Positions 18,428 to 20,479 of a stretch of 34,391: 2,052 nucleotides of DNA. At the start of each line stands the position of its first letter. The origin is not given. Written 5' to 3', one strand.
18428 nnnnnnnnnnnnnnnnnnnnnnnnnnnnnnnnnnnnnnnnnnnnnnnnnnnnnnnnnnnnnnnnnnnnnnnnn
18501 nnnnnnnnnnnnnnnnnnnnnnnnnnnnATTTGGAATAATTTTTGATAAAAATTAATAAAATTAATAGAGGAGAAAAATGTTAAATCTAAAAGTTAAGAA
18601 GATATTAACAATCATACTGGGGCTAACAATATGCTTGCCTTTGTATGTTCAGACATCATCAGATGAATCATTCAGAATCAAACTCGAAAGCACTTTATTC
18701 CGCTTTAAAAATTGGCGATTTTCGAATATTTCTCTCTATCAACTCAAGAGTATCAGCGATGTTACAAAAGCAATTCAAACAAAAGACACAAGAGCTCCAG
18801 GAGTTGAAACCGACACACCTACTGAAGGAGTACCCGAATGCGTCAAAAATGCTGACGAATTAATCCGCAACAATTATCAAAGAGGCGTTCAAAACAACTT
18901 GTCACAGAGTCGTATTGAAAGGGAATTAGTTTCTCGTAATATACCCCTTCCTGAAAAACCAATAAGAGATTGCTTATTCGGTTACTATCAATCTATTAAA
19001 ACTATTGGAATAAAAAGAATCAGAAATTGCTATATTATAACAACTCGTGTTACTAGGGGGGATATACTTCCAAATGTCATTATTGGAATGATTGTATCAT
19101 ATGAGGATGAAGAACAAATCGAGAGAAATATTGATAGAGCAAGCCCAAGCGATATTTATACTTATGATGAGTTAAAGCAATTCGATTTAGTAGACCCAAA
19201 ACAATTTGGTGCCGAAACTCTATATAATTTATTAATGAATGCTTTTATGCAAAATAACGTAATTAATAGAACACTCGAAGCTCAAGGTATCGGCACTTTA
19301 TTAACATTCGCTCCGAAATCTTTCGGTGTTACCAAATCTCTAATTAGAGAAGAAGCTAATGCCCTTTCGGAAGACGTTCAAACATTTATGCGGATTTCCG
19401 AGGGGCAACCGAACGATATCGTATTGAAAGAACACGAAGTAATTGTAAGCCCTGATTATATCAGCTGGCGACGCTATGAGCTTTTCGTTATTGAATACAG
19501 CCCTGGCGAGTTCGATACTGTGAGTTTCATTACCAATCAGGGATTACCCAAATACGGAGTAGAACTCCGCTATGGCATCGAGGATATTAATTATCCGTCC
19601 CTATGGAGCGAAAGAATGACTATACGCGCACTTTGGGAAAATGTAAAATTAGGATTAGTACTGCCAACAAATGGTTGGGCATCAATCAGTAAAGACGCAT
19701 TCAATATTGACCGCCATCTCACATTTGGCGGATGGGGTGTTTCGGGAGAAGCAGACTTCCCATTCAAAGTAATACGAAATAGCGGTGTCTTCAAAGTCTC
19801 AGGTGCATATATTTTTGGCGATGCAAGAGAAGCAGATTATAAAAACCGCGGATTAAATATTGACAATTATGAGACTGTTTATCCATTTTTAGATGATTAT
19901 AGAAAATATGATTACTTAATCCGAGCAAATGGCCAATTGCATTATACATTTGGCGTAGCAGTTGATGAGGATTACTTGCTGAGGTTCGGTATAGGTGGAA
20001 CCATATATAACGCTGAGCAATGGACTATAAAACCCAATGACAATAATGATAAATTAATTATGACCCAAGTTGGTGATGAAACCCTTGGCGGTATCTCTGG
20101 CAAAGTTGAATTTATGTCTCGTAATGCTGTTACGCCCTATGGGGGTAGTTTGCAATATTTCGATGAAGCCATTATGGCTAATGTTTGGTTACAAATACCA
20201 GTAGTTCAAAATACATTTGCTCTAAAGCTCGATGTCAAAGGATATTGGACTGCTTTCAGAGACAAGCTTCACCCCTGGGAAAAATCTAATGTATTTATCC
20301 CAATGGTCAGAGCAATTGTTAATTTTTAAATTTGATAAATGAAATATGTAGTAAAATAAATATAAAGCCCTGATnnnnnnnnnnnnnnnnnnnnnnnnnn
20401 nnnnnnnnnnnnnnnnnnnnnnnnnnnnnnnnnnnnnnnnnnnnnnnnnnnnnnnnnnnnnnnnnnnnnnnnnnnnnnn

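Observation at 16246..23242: Unrecognisable four-gene envelope cluster: single-pass membrane protein, two paralogous barrel-like proteins, vWA-OmpA anchor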

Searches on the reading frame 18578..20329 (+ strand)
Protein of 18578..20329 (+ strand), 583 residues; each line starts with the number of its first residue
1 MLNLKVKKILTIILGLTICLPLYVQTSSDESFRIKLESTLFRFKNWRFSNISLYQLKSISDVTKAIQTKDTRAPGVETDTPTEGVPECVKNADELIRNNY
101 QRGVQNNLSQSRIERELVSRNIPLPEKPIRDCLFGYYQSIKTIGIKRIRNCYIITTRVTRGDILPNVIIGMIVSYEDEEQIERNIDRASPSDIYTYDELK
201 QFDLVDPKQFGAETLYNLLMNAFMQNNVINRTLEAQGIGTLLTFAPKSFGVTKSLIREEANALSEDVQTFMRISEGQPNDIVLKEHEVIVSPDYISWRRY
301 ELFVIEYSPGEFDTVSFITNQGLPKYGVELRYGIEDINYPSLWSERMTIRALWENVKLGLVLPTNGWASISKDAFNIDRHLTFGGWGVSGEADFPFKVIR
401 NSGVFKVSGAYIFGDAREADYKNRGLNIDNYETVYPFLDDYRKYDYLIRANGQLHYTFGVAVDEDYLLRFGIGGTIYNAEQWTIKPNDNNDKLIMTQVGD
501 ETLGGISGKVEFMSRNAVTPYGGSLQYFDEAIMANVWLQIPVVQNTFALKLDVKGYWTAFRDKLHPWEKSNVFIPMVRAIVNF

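Call 3: search_protein_families(library=pfam, proteins=[window:18578-20329:+], max_evalue=1)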
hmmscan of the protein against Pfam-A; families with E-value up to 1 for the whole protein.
window:18578-20329:+ (583 aa): 2 families
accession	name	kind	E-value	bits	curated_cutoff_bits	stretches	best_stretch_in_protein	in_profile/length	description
PF22717.1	SNaCT10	-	0.012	16.5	27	1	172-205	4-28/42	Short NACHT-associated C-Terminal domain, family 10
PF08283.16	Gemini_AL1_M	-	0.17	12.4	24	1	268-315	21-68/107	Geminivirus rep protein central domain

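Call 4: search_protein_families(library=ncbifam, proteins=[window:18578-20329:+], max_evalue=1)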
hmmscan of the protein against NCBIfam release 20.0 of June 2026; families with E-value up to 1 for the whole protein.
window:18578-20329:+ (583 aa): 0 families

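Call 8: search_solved_structures(query=window:18578-20329:+, max_evalue=10)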
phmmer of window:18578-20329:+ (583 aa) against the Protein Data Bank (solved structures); distinct sequences matched with E-value up to 10: 42.
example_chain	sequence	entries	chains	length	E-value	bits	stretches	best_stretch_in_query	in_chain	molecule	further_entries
1p4a_A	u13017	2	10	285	0.047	15.3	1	225-325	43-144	Pur operon repressor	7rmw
1o57_A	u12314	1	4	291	0.049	15.2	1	225-325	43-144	PUR OPERON REPRESSOR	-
5eg3_A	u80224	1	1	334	0.57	11.7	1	70-143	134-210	Fibroblast growth factor receptor 2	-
2pzr_A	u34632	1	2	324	0.64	11.5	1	70-144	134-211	Fibroblast growth factor receptor 2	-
3c7t_A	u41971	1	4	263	0.84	11.1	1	28-93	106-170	Ecdysteroid-phosphate phosphatase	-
7kia_A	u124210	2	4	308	0.87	11.1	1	70-143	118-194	Fibroblast growth factor receptor 2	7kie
6agx_A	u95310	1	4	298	0.88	11.1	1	70-143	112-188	Fibroblast growth factor receptor 2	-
9u3n_A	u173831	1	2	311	0.88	11.1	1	70-143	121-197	Fibroblast growth factor receptor 2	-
7ozy_AAA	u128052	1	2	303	0.89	11.1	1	70-143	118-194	Fibroblast growth factor receptor 2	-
9vlm_A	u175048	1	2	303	0.9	11.1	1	70-143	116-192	Fibroblast growth factor receptor 2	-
9u7e_A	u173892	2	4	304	0.9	11.1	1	70-143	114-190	Fibroblast growth factor receptor 2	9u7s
4j96_A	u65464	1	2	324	0.91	11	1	70-144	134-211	Fibroblast growth factor receptor 2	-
5ui0_A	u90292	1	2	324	0.92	11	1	70-144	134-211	Fibroblast growth factor receptor 2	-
3b2t_A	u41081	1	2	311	0.94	11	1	70-143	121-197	Fibroblast growth factor receptor 2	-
8h75_A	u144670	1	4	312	0.94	11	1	70-143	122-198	Fibroblast growth factor receptor 2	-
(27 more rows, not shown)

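Call 12: find_homologous_proteins(query=window:18578-20329:+)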
Query window:18578-20329:+ (583 aa): 281 proteins with E <= 0.001 among 7455 candidates; the best 120 are listed.
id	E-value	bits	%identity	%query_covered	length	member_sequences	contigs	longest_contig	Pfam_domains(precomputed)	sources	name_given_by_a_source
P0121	0.0e+0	1337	100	100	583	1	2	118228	-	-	-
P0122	0.0e+0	1180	86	100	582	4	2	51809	-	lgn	-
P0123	6.9e-261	885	65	100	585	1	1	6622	-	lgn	-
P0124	4.2e-219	747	56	99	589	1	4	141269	-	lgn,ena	-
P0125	2.7e-201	688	52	99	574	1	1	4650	-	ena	-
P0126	5.0e-199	681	52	100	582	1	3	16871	-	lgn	-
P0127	7.9e-199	680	51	99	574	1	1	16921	-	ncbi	-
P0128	5.3e-192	657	53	96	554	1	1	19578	-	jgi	jgi:hypothetical protein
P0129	4.1e-189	648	52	98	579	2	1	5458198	-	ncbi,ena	-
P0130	8.7e-188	643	52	96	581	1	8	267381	-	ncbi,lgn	ncbi:MAG: hypothetical protein ACM3U1_06970 [Chloroflexota bacterium]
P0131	1.0e-187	643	50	99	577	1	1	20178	-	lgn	-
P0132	1.1e-184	633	50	99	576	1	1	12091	-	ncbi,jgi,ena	-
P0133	3.8e-184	631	49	100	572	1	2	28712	-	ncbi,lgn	-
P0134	1.4e-180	620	50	99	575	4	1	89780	-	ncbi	ncbi:MAG: hypothetical protein ACLFR2_00340 [Candidatus Kapaibacterium sp.]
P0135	2.1e-180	619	50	99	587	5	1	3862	-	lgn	-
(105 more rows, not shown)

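Call 21: search_solved_structures(query=A2, max_evalue=10)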
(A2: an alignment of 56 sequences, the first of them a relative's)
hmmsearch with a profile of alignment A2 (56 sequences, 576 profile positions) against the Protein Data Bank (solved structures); distinct sequences matched with E-value up to 10: 0.

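Call 39: predict_structure(alignment_id=A2)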
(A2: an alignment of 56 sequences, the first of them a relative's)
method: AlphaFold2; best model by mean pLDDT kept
length: 583 residues; sequences in the alignment: 56
mean_pLDDT: 83.1   pTM: 0.58
mean pLDDT of the five models: 83.1, 81.6, 81.4, 80.9, 80.4
residues with pLDDT >= 90: 210; 70-90: 287; 50-70: 53; < 50: 33
segments of 3 or more residues with pLDDT < 50: 24-33, 35-37, 74-83, 239-246
pLDDT, mean of each block of 10 residues (from residue 1): 76 83 48 48 65 87 81 46 64 85 82 88 86 81 66 84 83 78 73 83 83 89 88 63 51 77 86 92 95 94 82 86 94 90 88 94 82 79 94 75 84 91 86 88 92 93 89 96 91 92 96 90 95 95 94 93 89 93 96
secondary structure, 60 per line:
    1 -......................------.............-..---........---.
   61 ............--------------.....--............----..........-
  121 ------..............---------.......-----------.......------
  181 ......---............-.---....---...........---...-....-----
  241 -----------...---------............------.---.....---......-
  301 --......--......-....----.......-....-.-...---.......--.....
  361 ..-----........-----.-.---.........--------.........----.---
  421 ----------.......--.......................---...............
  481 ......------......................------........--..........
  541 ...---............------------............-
elements in order: H2-23 H30-42 E49-56 H60-72 H87-91 H94-105 H110-119 H127-140 E150-156 E168-174 H181-186 E193-195 H196-201 H207-210 H215-224 E228-230 H232-235 E252-254 H264-275 E286-290 E294-299 E303-308 E311-316 E326-332 E347-353 E356-362 H368-375 E387-395 E404-412 H431-437 H440-443 E444-462 E466-486 E493-514 E521-528 E531-543 E547-558 E571-582
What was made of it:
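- On Outer-membrane beta-barrel proteins (g2): About 16 strands in the AF2 model at pLDDT 83 (call 39).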

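Call 41: fold_search(model_id=the predicted structure, library=pdb)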
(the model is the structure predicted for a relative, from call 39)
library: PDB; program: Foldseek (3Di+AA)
matches with E <= 10: 939; with E <= 0.001: 18
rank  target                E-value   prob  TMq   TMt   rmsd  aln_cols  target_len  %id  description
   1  4afk                  1.2e-04  1.00  0.22  0.27  15.8       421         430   11  In meso structure of alginate transporter, AlgE, from Pseudomonas aeruginosa, PAO1 (released 2013-02-06)
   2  2prn                  1.3e-04  0.94  0.15  0.24  16.5       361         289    9  RHODOPSEUDOMONAS BLASTICA PORIN, TRIPLE MUTANT E1M, E99W, A116W (released 1999-01-13)
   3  2fgq                  1.3e-04  0.93  0.15  0.23  18.5       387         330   10  High resolution X-ray structure of Omp32 in complex with malate (released 2006-01-31)
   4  4xnk                  1.7e-04  0.99  0.21  0.27  13.7       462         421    9  X-ray structure of AlgE1 (released 2015-06-03)
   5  1e54_A                2.0e-04  0.91  0.16  0.24  16.0       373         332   13  Anion-selective porin from Comamonas acidovorans (released 2001-07-12)
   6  3prn                  2.6e-04  0.94  0.16  0.26  16.9       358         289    9  E1M, A104W MUTANT OF RH. BLASTICA PORIN (released 1998-08-12)
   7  8prn                  3.6e-04  0.93  0.16  0.26  16.9       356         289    8  E1M, K50A, R52A, D97A, E99A MUTANT OF RH. BLASTICA PORIN (released 1998-08-12)
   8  5prn                  3.6e-04  0.89  0.15  0.24  16.2       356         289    8  E1M, Y96W, S119W MUTANT OF RH. BLASTICA PORIN (released 1998-08-12)
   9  8q2o                  4.5e-04  0.99  0.22  0.26  14.6       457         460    9  Structure of alginate transporter AlgE from P. aeruginosa PAO1 by using Se-MAG for the the lipid cubic phase crystalliza (released 2024-05-15)
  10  8rqp                  5.1e-04  0.99  0.22  0.26  14.8       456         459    9  In meso structure of the alginate exporter, AlgE, from Pseudomonas aeruginosa in 7.10 monoacylglycerol (released 2024-04-03)
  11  1oh2_Q                5.1e-04  0.94  0.16  0.21  14.8       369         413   10  Sucrose-Specific Porin, with Bound Sucrose Molecules (released 2003-05-29)
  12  1bxw                  5.1e-04  0.85  0.12  0.27  22.1       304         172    8  OUTER MEMBRANE PROTEIN A (OMPA) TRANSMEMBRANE DOMAIN (released 1998-10-14)
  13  4b61_A                7.9e-04  0.97  0.20  0.25  15.3       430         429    9  In meso structure of alginate transporter, AlgE, from Pseudomoas aeruginosa, PAO1. Crystal form 3. (released 2013-07-17)
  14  4kr8_C                7.9e-04  0.92  0.19  0.27  14.6       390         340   10  Salmonella typhi OmpF complex with Daunomycin (released 2014-05-28)
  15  5iyu                  8.3e-04  0.99  0.22  0.28  14.5       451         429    9  AlgE_CIM (released 2017-04-05)
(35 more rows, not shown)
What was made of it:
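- On Outer-membrane beta-barrel proteins (g2): All significant Foldseek hits are outer-membrane barrels, though weak (call 41).
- The best Foldseek hits of g2 are the alginate exporter AlgE and general porins (call 41). g2 also has a helix-rich N-domain ahead of the barrel (call 39).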

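Call 50: search_protein_families(library=pfam, alignment_id=A2, max_evalue=1)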
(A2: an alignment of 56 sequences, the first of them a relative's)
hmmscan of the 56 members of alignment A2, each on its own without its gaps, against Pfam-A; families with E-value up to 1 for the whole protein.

A. member 1, P0121 (583 aa): 2 families
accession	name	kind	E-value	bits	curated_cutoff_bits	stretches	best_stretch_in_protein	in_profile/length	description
PF22717.1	SNaCT10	-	0.012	16.5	27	1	172-205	4-28/42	Short NACHT-associated C-Terminal domain, family 10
PF08283.16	Gemini_AL1_M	-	0.17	12.4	24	1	268-315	21-68/107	Geminivirus rep protein central domain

B. families by the number of members that match (of 56 scanned): 17 families
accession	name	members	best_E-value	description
PF11767.14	SET_assoc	3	0.089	Histone lysine methyltransferase SET associated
PF03764.24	EFG_IV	2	0.041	Elongation factor G, domain IV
PF04858.18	TH1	2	0.07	TH1 protein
PF22717.1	SNaCT10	1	0.012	Short NACHT-associated C-Terminal domain, family 10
PF23890.1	DUF7242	1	0.029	Family of unknown function (DUF7242)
PF15880.10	NDUFV3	1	0.039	NADH dehydrogenase [ubiquinone] flavoprotein 3, mitochondrial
PF22320.2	Zona_CL1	1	0.043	Zonadhesin, first cohesin-like domain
PF11909.13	NdhN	1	0.062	NADH-quinone oxidoreductase cyanobacterial subunit N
PF11574.13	Rpf1_C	1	0.11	Resuscitation-promoting factor Rpf1, C-terminal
PF03461.20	TRCF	1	0.12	TRCF domain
PF07261.16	DnaB_2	1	0.13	Replication initiation and membrane attachment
PF09373.15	PMBR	1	0.14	Pseudomurein-binding repeat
PF08283.16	Gemini_AL1_M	1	0.17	Geminivirus rep protein central domain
PF05452.16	Clavanin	1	0.18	Clavanin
PF14770.11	TMEM18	1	0.22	Transmembrane protein 18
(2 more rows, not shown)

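Call 67: search_protein_families(library=padloc, proteins=[window:18578-20329:+], max_evalue=0.01)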
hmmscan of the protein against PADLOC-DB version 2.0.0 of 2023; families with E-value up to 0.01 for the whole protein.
window:18578-20329:+ (583 aa): 0 families
